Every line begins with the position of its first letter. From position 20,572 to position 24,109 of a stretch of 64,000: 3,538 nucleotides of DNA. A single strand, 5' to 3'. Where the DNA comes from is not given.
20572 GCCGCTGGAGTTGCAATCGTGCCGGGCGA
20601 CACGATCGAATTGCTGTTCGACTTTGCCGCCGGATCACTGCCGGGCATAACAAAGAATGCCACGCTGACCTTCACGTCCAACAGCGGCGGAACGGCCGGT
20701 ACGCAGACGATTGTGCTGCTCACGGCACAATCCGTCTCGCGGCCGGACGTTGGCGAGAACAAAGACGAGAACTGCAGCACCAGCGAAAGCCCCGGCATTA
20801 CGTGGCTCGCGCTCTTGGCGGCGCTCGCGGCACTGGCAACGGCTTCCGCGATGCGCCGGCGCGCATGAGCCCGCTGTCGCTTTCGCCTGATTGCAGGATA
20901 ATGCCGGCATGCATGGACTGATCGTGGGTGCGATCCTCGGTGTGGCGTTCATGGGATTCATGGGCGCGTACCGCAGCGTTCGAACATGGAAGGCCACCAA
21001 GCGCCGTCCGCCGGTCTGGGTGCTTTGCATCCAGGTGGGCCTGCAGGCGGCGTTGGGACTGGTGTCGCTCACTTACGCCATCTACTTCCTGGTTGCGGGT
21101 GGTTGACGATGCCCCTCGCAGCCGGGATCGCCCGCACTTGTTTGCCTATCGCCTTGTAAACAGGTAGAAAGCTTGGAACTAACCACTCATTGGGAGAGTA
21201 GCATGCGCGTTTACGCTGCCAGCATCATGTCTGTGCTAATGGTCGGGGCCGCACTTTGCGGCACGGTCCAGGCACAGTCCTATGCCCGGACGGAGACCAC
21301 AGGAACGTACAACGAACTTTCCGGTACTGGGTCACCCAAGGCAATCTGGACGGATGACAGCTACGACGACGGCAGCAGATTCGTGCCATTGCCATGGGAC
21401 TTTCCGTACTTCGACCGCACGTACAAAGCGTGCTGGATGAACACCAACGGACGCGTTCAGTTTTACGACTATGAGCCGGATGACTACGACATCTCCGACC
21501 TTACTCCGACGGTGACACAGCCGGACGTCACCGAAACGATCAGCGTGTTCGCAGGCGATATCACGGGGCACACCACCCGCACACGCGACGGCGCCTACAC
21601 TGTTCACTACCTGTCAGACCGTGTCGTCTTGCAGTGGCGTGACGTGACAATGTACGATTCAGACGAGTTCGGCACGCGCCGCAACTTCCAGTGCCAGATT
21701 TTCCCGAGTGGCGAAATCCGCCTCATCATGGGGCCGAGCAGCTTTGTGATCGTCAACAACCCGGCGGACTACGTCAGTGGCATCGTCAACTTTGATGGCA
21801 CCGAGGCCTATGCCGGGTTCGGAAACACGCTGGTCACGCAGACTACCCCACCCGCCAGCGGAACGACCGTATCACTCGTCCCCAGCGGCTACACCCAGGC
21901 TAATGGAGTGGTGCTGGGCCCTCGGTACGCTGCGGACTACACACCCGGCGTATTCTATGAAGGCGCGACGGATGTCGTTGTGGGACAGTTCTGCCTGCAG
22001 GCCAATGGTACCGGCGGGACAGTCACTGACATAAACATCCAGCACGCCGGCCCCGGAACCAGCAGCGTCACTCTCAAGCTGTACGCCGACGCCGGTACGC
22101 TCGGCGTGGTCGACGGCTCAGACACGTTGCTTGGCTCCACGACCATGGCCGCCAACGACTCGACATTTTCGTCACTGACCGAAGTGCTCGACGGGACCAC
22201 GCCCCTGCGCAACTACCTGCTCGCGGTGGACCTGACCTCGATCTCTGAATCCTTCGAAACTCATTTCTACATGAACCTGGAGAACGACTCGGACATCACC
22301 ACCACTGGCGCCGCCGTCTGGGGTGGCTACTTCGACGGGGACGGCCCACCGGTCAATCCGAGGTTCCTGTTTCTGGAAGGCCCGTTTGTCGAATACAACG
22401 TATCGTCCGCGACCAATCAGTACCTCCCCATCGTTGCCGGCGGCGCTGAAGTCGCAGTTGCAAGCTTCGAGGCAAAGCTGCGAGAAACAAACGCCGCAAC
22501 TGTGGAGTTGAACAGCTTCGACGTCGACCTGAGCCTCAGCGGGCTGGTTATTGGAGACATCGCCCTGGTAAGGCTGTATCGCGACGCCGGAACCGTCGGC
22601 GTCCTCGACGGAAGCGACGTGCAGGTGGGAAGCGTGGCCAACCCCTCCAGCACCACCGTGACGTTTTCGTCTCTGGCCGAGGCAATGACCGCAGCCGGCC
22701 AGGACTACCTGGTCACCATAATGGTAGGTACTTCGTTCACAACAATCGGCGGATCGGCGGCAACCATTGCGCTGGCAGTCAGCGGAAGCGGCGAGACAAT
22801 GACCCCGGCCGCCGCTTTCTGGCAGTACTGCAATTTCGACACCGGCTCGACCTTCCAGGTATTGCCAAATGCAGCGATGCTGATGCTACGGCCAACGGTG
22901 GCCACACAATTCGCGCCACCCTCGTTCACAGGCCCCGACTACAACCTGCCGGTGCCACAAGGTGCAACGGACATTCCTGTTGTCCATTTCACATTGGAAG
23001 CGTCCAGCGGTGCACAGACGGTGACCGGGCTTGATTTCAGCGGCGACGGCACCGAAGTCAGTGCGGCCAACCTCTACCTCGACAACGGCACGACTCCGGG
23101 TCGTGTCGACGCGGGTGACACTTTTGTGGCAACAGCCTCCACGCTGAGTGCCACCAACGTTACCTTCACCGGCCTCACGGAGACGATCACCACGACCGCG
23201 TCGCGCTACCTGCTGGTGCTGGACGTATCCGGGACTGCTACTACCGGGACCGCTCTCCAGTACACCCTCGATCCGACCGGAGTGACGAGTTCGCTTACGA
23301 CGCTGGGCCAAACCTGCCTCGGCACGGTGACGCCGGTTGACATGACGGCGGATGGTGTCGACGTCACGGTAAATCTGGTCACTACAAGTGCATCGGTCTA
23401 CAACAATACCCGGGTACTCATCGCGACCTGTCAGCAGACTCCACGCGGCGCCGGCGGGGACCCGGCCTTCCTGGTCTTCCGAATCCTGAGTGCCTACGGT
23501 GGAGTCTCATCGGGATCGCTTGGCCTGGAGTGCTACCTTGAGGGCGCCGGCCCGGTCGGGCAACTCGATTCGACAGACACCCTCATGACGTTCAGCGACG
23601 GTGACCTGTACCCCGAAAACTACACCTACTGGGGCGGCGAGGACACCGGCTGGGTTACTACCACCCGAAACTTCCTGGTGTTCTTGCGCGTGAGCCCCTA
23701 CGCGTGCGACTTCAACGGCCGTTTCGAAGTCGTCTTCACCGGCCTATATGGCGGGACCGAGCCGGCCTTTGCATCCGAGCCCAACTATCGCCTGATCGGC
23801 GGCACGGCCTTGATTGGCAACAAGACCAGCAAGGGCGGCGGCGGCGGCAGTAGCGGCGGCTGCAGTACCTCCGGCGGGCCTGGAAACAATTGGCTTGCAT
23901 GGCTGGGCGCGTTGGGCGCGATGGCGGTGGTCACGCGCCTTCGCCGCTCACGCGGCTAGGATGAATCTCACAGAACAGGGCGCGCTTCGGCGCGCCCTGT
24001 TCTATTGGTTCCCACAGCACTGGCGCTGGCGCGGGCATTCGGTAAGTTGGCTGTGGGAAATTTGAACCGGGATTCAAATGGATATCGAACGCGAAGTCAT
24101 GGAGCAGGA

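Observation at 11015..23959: Regulator-linked island of three giant secreted proteins sharing a NIDO-like N-domain and a common Cys-type C-terminal anchor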

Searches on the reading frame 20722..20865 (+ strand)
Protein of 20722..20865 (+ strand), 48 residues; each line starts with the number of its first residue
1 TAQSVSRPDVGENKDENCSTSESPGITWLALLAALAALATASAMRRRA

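Call 6: search_protein_families(library=ncbifam, proteins=[window:20722-20865:+], max_evalue=10)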
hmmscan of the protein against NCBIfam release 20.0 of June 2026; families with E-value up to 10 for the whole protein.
seq(48 aa): 4 families
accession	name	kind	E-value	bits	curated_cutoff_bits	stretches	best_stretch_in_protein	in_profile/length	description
TIGR03901.2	MYXO-CTERM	domain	0.00015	22.1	20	1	18-47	6-33/34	MYXO-CTERM sorting domain-containing protein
TIGR03382.1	GC_trans_RRR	domain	0.45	11.2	15.85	1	18-39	2-23/27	MYXO-CTERM sorting domain-containing protein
TIGR04174.1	IPTL_CTERM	subfamily_domain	0.5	10.7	20.5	1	29-47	9-27/27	IPTL-CTERM sorting domain-containing protein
TIGR04564.1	Synergist_CTERM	domain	7.1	6.8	22.5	0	28-47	11-26/27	Synerg-CTERM sorting domain-containing protein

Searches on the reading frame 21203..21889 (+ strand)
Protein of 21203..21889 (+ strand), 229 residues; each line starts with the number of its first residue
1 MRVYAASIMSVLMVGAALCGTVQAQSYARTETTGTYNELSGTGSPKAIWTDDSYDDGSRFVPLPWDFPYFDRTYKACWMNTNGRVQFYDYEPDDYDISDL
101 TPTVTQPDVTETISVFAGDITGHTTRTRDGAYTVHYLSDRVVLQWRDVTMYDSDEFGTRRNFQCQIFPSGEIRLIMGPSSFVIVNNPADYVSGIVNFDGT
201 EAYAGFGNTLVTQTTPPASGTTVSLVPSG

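Call 6: search_protein_families(library=ncbifam, proteins=[window:21203-21889:+], max_evalue=10)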
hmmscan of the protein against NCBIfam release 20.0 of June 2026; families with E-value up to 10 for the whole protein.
seq(229 aa): 1 family
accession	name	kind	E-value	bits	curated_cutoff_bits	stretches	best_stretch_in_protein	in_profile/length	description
NF011817.0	PRK15289.1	equivalog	0.094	12.5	203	1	176-212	67-105/190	chaperone-usher fimbrial major subunit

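Call 10: search_protein_families(library=pfam, proteins=[window:21275-21889:+], max_evalue=10)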
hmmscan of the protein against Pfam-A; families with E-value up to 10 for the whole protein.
seq(205 aa): 1 family
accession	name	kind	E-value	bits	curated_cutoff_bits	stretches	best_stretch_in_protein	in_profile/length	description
PF24025.1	Ig_DR_A0283-like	-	0.12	13.1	27.1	1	45-98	38-78/102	DR_A0283-like, Ig-like domain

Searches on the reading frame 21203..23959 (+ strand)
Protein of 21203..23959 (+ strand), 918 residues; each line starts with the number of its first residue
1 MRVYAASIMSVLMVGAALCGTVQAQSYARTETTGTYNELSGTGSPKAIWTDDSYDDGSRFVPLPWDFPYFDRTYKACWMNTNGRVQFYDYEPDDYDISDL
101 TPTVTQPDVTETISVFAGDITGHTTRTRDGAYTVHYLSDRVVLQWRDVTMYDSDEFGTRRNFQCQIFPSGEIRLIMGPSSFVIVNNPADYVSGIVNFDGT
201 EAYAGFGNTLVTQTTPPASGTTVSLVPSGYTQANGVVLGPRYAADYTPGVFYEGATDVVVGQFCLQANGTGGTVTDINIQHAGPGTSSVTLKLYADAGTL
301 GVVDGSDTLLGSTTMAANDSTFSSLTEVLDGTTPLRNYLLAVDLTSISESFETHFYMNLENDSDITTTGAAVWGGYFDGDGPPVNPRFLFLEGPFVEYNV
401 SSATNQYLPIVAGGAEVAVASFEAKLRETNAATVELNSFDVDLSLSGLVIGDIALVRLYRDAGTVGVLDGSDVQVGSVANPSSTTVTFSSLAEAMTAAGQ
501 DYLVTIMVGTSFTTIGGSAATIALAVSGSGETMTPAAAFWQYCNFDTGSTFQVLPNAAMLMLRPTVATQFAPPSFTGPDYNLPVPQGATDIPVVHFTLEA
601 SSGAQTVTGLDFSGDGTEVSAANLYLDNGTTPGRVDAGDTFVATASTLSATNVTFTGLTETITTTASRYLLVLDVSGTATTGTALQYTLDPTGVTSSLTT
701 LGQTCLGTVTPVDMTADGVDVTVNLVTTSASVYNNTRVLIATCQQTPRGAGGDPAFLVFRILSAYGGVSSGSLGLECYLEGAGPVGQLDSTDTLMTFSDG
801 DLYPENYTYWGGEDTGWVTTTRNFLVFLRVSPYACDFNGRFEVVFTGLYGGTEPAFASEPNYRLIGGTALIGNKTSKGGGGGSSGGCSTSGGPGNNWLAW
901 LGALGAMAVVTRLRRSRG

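Call 3: search_protein_families(library=pfam, proteins=[window:21203-23959:+], max_evalue=0.1)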
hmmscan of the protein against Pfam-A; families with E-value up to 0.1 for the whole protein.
window:21203-23959:+ (918 aa): 0 families

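Call 4: search_protein_families(library=ncbifam, proteins=[window:21203-23959:+], max_evalue=0.1)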
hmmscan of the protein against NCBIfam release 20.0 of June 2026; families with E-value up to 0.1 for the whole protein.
window:21203-23959:+ (918 aa): 1 family
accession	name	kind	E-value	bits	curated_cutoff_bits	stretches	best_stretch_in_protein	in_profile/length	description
TIGR03901.2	MYXO-CTERM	domain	0.026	14.9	20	0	884-917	4-33/34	MYXO-CTERM sorting domain-containing protein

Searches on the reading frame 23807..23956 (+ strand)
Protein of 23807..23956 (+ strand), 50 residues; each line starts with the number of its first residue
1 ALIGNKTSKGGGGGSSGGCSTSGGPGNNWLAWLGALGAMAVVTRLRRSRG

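Call 6: search_protein_families(library=ncbifam, proteins=[window:23807-23956:+], max_evalue=10)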
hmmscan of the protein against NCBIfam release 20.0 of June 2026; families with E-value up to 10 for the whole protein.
seq(50 aa): 2 families
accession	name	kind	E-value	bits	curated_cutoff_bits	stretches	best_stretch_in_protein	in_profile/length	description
TIGR03901.2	MYXO-CTERM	domain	0.0012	19.2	20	1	16-49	4-33/34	MYXO-CTERM sorting domain-containing protein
NF045522.1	MXAN_2561_fam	equivalog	2.6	7.4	150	1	11-38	271-297/304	MXAN_2561 family MXYO-CTERM-anchored protein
